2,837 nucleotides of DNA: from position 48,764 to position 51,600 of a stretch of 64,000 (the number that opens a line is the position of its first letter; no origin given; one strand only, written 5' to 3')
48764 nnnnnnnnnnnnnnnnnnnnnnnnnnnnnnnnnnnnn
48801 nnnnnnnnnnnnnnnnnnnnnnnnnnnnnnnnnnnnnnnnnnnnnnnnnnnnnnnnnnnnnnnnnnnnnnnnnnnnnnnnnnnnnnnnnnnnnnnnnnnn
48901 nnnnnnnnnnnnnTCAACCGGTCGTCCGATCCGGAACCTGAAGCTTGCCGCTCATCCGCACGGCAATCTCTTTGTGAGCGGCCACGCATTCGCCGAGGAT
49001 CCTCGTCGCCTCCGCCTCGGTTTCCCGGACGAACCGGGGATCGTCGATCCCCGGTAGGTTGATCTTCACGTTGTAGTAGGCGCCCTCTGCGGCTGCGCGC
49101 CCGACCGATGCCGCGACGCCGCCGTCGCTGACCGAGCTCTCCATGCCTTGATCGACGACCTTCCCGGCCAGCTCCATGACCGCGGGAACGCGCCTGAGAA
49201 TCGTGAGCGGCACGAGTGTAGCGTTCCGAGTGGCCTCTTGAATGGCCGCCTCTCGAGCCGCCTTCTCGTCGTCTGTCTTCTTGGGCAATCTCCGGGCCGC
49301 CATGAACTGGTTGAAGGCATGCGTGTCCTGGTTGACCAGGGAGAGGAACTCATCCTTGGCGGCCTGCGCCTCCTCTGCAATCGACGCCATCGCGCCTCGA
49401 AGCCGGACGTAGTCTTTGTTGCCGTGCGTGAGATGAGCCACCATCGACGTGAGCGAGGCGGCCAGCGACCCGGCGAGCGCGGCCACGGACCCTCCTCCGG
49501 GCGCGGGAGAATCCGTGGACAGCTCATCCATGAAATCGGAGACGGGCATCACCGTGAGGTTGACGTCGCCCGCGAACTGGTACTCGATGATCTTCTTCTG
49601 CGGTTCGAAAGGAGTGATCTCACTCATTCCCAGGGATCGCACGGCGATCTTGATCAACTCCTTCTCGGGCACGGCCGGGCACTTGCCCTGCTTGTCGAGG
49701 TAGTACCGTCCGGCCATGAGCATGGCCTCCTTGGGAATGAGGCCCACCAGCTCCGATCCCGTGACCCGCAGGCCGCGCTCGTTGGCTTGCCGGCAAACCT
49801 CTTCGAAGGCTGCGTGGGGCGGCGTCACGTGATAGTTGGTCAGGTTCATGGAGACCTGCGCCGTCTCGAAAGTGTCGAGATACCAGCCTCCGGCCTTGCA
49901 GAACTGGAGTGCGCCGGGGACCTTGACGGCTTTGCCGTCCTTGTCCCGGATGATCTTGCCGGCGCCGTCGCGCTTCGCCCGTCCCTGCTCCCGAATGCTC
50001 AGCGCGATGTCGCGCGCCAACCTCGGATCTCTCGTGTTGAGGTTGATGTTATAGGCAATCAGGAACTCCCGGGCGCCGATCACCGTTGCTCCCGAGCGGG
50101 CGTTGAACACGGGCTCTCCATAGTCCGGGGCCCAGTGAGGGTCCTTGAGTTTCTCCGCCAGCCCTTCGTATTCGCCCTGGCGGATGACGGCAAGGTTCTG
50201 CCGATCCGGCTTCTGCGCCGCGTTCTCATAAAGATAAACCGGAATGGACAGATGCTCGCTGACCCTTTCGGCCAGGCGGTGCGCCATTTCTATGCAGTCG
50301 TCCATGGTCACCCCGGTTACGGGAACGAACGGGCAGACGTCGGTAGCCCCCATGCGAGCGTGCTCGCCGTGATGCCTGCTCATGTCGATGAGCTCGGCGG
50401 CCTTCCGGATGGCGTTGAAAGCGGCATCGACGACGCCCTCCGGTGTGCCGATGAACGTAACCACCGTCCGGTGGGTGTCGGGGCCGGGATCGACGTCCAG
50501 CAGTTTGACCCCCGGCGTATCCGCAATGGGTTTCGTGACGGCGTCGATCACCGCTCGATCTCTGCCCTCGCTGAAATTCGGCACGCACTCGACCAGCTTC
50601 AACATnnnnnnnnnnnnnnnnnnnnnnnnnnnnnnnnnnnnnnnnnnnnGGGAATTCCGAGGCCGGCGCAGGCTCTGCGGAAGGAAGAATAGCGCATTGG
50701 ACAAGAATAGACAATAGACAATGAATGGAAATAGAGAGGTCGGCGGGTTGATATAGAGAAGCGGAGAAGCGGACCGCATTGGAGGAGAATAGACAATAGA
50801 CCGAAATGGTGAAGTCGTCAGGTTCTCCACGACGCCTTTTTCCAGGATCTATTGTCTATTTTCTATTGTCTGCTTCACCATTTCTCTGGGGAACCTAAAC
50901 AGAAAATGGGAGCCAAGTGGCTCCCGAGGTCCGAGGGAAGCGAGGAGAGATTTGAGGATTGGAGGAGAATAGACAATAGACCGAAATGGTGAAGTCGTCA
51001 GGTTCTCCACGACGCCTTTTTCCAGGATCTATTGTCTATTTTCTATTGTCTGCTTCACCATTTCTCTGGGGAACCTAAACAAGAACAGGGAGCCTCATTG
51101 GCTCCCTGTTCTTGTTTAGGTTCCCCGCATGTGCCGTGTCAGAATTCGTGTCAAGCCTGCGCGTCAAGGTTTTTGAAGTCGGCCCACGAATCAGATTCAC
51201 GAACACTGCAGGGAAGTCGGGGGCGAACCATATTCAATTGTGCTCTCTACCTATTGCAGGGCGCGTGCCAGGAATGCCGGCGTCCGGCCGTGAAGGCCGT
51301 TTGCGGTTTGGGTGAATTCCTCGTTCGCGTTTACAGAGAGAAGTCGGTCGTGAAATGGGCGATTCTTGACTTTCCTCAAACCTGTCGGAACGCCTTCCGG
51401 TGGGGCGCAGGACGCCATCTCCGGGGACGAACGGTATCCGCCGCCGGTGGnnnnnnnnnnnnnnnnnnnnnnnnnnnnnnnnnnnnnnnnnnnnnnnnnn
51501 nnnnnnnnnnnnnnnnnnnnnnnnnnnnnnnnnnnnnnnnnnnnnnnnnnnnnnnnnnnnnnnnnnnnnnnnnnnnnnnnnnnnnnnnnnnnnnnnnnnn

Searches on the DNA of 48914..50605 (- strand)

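Call 59: search_rna_families(sources=[L041, L042, L045, L048], threshold=evalue, max_evalue=0.01)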
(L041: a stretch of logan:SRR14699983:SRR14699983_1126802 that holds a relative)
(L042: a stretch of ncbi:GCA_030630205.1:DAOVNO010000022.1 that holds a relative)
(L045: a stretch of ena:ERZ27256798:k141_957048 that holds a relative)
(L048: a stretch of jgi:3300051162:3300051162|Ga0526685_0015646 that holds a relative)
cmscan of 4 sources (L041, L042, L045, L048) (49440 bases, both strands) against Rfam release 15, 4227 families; matches with E-value up to 0.01: 0.
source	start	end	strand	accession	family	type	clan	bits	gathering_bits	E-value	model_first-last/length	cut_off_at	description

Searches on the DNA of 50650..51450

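Call 15: search_rna_families(source=window, start=50650, end=51450, threshold=evalue, max_evalue=10)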
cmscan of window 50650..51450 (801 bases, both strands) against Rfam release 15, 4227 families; matches with E-value up to 10: 10.
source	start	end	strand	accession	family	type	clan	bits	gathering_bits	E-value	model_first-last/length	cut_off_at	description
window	51118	51217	-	RF00013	6S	Gene;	-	37.4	46.4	6.6e-06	1-187/187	no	6S / SsrS RNA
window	51059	51133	+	RF00244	mir-26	Gene; miRNA;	-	30.4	57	4.6e-05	1-81/81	no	mir-26 microRNA precursor family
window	51106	51186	-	RF02510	PYLIS_3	Cis-reg;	-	24.4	38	0.0083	1-100/100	no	Pyrrolysine insertion sequence mttB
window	51073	51118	+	RF02907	patAB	Cis-reg; leader;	-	22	92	0.61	1-57/57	no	patAB leader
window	51079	51110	+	RF02880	MH_s15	Gene; sRNA;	-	18.5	123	0.026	16-47/277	no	Mesorhizobail RNA 15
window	51072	51122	+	RF03635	mir-2066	Gene; miRNA;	-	17.2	100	2.3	1-72/72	no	mir-2066 microRNA precursor family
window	50790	50864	-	RF02216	ZNFX1-AS1_2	Gene; lncRNA;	-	16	45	0.27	1-93/93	no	ZNFX1 antisense RNA 1 conserved region 2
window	50970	51044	-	RF02216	ZNFX1-AS1_2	Gene; lncRNA;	-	16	45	0.27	1-93/93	no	ZNFX1 antisense RNA 1 conserved region 2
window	51082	51110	-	RF02066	STnc320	Gene; sRNA;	-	15.3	50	5.9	20-49/55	no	Salmonella enterica sRNA STnc320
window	50963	51043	+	RF00084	CsrC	Gene; sRNA;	CL00106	9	61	4.2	207-244/255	no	CsrC RNA family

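Call 17: search_rna_families(source=window, start=51050, end=51300, threshold=evalue, max_evalue=0.01, show_alignments=2)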
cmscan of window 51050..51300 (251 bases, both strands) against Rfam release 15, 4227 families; matches with E-value up to 0.01: 5.
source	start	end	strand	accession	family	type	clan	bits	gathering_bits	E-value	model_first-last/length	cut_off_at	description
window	51118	51217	-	RF00013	6S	Gene;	-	37.4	46.4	2.1e-06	1-187/187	no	6S / SsrS RNA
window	51059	51133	+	RF00244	mir-26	Gene; miRNA;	-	30.4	57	1.5e-05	1-81/81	no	mir-26 microRNA precursor family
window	51058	51132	-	RF00244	mir-26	Gene; miRNA;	-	28.5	57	5.4e-05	1-81/81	no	mir-26 microRNA precursor family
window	51106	51186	-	RF02510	PYLIS_3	Cis-reg;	-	24.4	38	0.0026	1-100/100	no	Pyrrolysine insertion sequence mttB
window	51079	51110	+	RF02880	MH_s15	Gene; sRNA;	-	18.5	123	0.008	16-47/277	no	Mesorhizobail RNA 15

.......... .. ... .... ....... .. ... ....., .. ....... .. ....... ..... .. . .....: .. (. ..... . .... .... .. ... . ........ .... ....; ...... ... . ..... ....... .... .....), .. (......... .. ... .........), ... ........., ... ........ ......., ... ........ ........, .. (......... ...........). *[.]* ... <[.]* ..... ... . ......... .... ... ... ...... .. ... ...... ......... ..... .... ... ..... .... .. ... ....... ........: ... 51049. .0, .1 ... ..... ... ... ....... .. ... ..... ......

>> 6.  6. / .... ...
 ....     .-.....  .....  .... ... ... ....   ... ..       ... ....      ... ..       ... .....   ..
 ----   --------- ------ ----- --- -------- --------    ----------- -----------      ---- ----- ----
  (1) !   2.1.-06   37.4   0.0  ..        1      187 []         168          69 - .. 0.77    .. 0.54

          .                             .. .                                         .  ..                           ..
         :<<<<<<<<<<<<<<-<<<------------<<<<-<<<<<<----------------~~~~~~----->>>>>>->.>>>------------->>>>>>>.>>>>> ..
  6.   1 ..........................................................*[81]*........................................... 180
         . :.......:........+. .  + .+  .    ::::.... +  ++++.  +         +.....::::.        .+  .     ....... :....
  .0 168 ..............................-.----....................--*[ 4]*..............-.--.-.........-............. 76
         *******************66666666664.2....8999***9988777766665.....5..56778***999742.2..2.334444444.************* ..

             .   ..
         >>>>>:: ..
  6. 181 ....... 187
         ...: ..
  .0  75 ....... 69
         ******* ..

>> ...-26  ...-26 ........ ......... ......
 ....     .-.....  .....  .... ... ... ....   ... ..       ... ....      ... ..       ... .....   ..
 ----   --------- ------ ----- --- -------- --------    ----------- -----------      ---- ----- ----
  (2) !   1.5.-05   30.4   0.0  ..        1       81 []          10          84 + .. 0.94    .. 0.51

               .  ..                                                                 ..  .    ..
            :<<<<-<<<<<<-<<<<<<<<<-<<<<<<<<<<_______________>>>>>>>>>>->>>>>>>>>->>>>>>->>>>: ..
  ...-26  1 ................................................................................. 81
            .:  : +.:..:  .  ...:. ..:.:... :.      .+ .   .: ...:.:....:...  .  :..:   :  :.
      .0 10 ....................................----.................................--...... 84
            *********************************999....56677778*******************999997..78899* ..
